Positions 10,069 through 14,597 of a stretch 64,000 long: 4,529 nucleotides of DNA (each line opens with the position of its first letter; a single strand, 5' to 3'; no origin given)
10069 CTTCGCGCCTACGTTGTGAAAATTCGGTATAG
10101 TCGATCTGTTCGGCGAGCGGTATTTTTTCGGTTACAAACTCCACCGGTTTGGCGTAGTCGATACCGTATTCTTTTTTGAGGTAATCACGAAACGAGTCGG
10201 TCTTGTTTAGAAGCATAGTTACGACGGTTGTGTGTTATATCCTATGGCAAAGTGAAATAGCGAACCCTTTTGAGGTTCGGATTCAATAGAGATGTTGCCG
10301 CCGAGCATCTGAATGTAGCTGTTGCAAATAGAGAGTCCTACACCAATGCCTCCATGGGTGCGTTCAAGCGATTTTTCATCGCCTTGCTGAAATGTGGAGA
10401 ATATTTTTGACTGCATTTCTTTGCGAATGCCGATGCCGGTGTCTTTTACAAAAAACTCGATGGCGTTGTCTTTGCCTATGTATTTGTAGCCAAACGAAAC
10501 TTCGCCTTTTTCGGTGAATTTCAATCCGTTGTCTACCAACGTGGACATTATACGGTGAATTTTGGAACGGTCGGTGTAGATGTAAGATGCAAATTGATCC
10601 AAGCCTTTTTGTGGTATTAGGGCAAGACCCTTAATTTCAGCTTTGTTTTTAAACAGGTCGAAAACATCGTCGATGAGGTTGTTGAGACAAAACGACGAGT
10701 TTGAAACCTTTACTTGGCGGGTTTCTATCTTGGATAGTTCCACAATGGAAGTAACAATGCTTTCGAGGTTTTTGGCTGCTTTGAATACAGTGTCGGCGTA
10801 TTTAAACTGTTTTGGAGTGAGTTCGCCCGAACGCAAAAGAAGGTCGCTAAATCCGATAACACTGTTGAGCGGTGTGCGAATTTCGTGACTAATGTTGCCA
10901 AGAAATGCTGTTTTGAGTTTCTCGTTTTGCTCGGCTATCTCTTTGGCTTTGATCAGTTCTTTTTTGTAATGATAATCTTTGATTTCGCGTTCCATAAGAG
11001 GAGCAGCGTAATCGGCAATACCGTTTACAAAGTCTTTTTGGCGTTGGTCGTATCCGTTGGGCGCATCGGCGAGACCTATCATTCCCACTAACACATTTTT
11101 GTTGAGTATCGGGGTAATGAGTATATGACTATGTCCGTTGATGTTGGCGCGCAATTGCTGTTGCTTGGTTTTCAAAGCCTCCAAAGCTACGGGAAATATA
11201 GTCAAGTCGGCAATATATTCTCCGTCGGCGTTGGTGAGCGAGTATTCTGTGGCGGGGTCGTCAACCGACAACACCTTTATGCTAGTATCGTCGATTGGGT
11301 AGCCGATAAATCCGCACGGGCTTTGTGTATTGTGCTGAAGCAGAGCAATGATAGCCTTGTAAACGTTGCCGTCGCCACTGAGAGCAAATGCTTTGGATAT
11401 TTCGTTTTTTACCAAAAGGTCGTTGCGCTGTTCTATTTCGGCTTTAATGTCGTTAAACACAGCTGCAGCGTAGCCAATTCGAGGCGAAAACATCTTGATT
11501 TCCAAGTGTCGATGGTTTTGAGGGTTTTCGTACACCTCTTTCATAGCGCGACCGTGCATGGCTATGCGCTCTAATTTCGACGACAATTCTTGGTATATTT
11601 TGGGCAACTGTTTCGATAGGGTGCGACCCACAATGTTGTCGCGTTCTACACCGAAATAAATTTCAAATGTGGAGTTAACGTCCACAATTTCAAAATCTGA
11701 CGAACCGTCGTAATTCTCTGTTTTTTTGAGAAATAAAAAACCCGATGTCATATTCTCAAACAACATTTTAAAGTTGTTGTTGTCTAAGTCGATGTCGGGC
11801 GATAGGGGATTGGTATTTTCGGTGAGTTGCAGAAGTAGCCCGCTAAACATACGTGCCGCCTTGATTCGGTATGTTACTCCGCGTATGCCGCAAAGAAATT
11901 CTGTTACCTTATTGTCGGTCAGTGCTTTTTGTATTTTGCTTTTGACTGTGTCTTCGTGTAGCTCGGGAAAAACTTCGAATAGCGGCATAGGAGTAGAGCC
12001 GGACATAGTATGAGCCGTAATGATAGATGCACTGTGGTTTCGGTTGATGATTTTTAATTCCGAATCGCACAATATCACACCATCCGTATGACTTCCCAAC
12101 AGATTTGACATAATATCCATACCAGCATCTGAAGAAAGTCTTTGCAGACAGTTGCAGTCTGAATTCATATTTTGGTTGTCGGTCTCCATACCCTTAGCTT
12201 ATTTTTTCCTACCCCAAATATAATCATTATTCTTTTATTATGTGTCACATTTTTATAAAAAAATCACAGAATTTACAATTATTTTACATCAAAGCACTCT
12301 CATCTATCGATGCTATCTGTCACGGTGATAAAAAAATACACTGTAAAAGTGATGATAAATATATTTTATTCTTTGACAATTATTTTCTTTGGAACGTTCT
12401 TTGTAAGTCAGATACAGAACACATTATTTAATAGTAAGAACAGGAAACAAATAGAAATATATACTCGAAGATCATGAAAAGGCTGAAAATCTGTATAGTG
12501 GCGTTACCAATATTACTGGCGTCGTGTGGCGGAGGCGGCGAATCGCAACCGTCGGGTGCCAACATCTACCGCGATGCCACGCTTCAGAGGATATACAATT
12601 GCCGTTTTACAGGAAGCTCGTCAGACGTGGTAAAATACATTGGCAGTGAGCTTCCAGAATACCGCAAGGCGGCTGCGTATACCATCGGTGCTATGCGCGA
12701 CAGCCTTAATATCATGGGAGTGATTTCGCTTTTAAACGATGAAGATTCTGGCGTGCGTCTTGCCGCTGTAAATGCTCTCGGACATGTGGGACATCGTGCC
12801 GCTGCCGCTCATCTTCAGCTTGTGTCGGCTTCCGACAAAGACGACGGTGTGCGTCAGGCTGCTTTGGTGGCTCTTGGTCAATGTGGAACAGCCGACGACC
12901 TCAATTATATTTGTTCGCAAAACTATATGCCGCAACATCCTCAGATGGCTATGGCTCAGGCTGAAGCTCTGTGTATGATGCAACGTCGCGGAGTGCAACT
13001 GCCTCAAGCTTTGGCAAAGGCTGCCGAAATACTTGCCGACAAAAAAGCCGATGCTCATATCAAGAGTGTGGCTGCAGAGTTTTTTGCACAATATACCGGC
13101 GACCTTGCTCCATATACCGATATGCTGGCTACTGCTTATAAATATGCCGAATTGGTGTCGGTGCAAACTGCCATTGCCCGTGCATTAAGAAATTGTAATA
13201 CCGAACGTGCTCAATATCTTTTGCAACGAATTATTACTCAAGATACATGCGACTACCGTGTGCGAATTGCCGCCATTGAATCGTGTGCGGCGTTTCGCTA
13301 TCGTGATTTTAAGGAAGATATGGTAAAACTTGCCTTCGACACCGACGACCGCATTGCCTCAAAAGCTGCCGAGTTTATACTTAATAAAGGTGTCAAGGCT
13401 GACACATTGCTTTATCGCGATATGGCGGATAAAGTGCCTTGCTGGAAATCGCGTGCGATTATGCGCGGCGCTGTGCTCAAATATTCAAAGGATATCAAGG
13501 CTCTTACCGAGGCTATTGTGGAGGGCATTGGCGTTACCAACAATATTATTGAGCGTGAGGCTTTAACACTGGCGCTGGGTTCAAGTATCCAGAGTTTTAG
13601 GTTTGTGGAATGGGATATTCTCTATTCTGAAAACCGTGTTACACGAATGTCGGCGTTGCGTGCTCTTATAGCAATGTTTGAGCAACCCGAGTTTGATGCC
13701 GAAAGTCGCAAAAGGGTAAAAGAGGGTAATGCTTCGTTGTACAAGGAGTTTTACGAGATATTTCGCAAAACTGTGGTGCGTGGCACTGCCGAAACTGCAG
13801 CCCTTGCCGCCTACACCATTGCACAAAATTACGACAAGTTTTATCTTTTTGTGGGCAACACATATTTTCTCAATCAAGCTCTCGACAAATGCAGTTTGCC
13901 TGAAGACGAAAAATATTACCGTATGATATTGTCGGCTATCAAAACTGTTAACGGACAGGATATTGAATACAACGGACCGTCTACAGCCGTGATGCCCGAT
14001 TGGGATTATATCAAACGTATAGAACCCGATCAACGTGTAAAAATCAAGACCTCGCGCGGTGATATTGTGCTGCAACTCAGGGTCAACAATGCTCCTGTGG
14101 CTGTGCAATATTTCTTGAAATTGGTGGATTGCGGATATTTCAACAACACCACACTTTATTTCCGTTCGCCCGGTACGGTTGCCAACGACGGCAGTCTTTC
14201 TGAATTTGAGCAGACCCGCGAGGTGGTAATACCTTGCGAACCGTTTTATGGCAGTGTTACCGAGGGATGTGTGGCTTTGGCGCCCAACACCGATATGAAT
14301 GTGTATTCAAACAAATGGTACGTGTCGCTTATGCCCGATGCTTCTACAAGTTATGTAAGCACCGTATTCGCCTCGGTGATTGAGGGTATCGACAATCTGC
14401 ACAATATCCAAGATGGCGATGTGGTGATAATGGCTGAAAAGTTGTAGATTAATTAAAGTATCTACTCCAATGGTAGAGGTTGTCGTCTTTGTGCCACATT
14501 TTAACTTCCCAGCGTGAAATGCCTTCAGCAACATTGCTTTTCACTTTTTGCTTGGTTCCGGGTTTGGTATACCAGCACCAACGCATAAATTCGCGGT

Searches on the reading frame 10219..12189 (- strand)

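Call 63: search_protein_families(library=pfam, proteins=[window:10219-12189:-], max_evalue=0.00001)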
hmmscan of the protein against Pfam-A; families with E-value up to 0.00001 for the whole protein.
window:10219-12189:- (656 aa): 4 families
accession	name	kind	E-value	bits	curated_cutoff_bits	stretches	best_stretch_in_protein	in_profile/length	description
PF02518.31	HATPase_c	-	1.8e-21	77.1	26.4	1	540-648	2-106/111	Histidine kinase-, DNA gyrase B-, and HSP90-like ATPase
PF00512.31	HisKA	-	2.4e-16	60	26.9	1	426-490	2-65/66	His Kinase A (phospho-acceptor) domain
PF08448.16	PAS_4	-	7.5e-07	29.8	23.1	0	164-233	13-85/110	PAS fold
PF00989.32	PAS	-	3.7e-06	27.3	22.6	0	167-214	22-70/113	PAS fold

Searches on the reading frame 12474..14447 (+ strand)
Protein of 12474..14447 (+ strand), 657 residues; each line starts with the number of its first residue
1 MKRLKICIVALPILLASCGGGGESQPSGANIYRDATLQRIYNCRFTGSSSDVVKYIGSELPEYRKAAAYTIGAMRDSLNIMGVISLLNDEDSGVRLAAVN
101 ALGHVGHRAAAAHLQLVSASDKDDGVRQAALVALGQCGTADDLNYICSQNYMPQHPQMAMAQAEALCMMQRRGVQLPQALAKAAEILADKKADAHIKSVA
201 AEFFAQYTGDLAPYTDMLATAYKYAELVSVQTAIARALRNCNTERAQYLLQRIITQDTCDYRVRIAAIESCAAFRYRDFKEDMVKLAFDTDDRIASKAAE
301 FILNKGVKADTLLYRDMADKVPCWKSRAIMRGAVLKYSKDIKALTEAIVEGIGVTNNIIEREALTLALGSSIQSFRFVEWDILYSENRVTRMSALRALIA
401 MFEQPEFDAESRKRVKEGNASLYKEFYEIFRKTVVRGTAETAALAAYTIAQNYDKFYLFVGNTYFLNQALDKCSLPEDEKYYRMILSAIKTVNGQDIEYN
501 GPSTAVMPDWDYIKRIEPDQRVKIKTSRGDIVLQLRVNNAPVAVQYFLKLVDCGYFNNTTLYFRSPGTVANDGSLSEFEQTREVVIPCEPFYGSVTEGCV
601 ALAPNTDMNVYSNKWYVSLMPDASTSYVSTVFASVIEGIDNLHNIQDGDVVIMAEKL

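Call 63: search_protein_families(library=pfam, proteins=[window:12474-14447:+], max_evalue=0.00001)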
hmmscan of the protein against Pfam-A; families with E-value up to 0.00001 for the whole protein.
window:12474-14447:+ (657 aa): 3 families
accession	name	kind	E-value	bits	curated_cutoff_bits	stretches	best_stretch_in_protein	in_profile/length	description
PF13646.12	HEAT_2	-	1.5e-18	67.3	27.7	1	54-135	6-88/88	HEAT repeats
PF00160.26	Pro_isomerase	-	4.6e-14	53.4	21.7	1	522-650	2-142/159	Cyclophilin type peptidyl-prolyl cis-trans isomerase/CLD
PF02985.28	HEAT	-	4.1e-11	42.5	23.5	0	83-105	5-27/31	HEAT repeat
